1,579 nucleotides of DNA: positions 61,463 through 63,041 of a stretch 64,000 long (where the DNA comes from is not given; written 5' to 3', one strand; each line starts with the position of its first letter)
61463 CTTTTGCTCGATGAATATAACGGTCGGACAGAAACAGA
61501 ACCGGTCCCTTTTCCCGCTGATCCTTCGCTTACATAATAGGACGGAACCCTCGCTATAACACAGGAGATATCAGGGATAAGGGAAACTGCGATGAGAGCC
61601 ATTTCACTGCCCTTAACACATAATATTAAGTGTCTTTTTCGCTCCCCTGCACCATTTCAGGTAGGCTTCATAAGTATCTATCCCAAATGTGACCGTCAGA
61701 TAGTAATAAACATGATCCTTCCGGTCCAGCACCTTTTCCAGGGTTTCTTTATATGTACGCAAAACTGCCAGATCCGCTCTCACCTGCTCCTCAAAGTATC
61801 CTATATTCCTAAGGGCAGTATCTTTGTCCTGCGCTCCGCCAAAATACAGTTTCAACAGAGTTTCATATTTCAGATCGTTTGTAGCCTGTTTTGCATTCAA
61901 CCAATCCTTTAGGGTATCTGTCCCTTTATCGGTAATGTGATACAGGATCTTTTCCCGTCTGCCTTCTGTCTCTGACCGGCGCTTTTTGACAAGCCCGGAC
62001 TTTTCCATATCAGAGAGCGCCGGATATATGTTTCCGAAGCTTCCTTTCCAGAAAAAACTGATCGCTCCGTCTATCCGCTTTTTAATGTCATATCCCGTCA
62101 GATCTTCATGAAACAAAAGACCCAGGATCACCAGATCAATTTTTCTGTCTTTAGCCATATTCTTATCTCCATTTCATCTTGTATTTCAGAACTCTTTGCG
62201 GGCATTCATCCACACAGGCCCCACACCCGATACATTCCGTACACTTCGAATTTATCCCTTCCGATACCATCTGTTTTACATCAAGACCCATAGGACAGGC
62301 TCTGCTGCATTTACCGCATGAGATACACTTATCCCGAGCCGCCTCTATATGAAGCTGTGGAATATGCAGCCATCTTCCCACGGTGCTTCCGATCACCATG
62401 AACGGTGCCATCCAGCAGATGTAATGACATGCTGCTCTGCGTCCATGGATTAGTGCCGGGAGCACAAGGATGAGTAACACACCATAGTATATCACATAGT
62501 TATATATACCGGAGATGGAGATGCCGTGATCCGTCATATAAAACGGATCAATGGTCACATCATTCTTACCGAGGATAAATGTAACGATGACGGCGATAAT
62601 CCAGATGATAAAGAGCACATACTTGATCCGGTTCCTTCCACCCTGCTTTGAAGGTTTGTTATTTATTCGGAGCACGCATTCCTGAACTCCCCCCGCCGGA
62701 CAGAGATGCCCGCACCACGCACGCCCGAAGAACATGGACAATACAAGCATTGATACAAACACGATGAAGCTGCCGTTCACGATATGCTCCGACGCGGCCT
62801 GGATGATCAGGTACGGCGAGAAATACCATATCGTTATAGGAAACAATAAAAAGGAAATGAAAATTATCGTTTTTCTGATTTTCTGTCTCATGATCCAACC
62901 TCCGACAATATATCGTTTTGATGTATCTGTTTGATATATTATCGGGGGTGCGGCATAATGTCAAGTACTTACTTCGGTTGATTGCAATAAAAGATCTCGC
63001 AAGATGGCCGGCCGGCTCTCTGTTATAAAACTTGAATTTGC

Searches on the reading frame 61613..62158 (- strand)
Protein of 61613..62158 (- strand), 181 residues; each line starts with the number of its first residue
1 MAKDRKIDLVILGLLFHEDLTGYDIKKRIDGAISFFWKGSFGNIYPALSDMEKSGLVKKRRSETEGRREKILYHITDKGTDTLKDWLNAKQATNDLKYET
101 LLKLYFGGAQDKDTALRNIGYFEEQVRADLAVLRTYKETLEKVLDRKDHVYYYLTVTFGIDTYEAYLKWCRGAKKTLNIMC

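Call 85: search_protein_families(library=pfam, proteins=[window:61613-62158:-], max_evalue=0.0001)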
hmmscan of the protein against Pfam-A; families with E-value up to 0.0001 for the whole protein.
window:61613-62158:- (181 aa): 2 families
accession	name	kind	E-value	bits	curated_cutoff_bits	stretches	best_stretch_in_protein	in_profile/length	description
PF03551.20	PadR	-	3.7e-16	59.3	27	1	11-84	1-74/75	Transcriptional regulator PadR-like family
PF10400.15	Vir_act_alpha_C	-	3e-14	53.9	22.4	1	97-177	2-77/78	Virulence activator alpha C-term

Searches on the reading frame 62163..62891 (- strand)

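Call 39: search_protein_families(library=pfam, proteins=[window:62163-62891:-], max_evalue=0.00001)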
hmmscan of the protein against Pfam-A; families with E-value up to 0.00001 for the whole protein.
window:62163-62891:- (242 aa): 8 families
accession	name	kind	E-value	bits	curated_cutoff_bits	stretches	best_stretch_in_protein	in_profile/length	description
PF12801.12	Fer4_5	-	2.5e-11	43.8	22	1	42-80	6-45/48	4Fe-4S binding domain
PF13237.11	Fer4_10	-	1.9e-10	40.9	25.5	1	184-231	4-53/53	4Fe-4S dicluster domain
PF00037.32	Fer4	-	6.8e-10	38.8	21.1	0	219-235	7-23/24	4Fe-4S binding domain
PF13187.11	Fer4_9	-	8.5e-09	35.8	27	1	188-234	1-51/52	4Fe-4S dicluster domain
PF12838.12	Fer4_7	-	1.6e-08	35.3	27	1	188-233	1-51/52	4Fe-4S dicluster domain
PF13534.11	Fer4_17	-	7.5e-07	30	22.2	0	184-204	41-61/61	4Fe-4S dicluster domain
PF14697.11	Fer4_21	-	3.2e-06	27.6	35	1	186-231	5-52/59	4Fe-4S dicluster domain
PF13746.11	Fer4_18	-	4.2e-06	27.4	27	1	181-232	53-97/114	4Fe-4S dicluster domain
